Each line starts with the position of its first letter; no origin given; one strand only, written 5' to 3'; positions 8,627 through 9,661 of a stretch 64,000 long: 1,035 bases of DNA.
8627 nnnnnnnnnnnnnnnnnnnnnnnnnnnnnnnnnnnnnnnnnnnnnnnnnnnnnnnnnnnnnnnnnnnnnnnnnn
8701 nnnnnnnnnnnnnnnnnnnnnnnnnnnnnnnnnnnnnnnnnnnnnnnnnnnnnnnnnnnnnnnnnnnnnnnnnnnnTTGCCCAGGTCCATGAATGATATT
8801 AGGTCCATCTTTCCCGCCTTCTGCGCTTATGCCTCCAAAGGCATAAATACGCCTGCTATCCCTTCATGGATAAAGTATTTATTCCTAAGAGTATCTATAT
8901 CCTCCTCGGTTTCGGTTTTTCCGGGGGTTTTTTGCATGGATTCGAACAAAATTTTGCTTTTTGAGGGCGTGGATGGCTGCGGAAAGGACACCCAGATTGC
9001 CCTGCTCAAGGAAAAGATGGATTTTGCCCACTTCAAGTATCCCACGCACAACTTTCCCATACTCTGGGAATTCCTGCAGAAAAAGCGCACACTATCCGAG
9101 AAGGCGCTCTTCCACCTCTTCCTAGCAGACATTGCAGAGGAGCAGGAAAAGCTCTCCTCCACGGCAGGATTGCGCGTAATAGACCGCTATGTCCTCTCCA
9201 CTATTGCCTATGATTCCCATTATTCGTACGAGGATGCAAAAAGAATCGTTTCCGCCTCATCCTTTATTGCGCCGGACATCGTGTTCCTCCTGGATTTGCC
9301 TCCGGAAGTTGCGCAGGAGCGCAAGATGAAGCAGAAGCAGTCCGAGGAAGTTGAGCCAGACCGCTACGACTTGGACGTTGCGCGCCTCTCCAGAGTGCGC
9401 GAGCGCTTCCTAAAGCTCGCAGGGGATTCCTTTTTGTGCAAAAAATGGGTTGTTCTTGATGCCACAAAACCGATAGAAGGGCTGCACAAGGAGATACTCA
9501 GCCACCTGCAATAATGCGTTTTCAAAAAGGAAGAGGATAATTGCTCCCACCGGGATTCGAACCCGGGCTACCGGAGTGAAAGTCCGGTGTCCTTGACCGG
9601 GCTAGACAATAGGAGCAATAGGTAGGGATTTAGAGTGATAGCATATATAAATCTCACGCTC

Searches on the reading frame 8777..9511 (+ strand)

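Call 43: search_protein_families(library=pfam, proteins=[window:8777-9511:+], max_evalue=0.0001)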
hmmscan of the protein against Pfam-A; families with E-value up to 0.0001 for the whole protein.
window:8777-9511:+ (245 aa): 2 families
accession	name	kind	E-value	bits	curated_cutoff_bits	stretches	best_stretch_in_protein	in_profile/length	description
PF02223.23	Thymidylate_kin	-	5.2e-26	91.9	27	1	62-240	1-185/185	Thymidylate kinase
PF13207.12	AAA_17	-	1.3e-05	26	27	1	64-191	2-127/136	AAA domain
